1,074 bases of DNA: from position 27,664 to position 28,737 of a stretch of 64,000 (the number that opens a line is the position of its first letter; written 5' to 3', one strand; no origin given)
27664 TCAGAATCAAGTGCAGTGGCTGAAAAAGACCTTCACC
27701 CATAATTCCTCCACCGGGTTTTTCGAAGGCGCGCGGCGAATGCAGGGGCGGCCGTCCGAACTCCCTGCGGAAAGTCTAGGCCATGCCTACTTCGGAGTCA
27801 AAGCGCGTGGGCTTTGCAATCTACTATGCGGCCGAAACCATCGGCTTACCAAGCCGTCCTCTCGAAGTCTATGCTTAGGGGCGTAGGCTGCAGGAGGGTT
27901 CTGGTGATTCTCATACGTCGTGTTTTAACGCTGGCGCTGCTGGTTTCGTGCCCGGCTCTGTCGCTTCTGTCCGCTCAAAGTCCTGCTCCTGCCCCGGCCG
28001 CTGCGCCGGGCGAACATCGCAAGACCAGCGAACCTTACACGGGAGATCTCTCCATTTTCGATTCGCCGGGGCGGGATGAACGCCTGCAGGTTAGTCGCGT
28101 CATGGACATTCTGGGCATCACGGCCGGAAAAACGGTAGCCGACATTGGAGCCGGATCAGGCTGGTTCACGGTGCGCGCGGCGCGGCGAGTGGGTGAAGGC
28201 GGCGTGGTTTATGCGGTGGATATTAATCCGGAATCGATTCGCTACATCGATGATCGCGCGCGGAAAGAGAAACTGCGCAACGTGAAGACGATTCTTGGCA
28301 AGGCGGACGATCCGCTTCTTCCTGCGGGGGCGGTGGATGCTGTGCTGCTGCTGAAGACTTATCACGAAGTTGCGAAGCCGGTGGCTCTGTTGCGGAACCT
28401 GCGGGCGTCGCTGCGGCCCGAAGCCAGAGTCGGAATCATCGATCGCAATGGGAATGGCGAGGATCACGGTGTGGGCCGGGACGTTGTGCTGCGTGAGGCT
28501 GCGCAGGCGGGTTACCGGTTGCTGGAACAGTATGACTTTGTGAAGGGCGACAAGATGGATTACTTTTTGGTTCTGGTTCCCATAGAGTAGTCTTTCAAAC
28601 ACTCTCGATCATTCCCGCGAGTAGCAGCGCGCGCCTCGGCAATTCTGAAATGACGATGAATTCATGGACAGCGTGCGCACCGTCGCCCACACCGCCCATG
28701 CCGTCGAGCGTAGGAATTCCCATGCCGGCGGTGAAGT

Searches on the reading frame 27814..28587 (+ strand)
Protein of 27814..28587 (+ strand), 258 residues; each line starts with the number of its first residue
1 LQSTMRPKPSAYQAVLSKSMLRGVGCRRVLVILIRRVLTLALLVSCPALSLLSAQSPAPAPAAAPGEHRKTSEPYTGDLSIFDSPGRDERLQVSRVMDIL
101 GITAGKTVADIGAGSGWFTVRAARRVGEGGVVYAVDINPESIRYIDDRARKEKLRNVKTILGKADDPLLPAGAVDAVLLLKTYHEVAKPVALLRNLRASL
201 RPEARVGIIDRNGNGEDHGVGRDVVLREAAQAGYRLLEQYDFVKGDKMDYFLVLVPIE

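Call 72: search_protein_families(library=pfam, proteins=[window:27814-28587:+], max_evalue=0.01)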
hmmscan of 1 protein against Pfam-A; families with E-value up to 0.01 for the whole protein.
window:27814-28587:+ (258 aa): 13 families
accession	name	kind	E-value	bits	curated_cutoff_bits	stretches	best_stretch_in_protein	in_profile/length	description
PF13847.12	Methyltransf_31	-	2.8e-14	53.5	27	1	103-212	2-113/145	Methyltransferase domain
PF13649.12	Methyltransf_25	-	2.1e-13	51.2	27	1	108-202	1-95/97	Methyltransferase domain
PF08241.18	Methyltransf_11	-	2.1e-12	48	21.2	1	110-205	2-92/95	Methyltransferase domain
PF08242.18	Methyltransf_12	-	3.7e-10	40.8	30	1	110-205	2-97/98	Methyltransferase domain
PF13489.12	Methyltransf_23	-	1.4e-07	31.8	27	1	102-213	20-121/164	Methyltransferase domain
PF02475.24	TRM5-TYW2_MTfase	-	8.3e-07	29.5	28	1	102-166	34-98/164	TRM5/TYW2 methyltransferase domain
PF01209.24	Ubie_methyltran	-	1.9e-06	27.9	20.1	1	94-206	37-149/233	ubiE/COQ5 methyltransferase family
PF01135.25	PCMT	-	5.1e-06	26.8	20.3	1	93-164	62-133/210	Protein-L-isoaspartate(D-aspartate) O-methyltransferase (PCMT)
PF01728.25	FtsJ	-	2.8e-05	24.6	24.1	1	102-142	19-58/181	FtsJ-like methyltransferase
PF02390.23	Methyltransf_4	-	2.8e-05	24.1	24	1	106-168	3-64/173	Putative methyltransferase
PF01269.23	Fibrillarin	-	0.00014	21.6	27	1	97-202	64-168/227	Fibrillarin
PF08003.17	Methyltransf_9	-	0.00027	20.4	23.8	1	94-206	105-215/315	Protein of unknown function (DUF1698)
PF05175.20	MTS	-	0.0014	18.7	23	1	104-167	31-93/170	Methyltransferase small domain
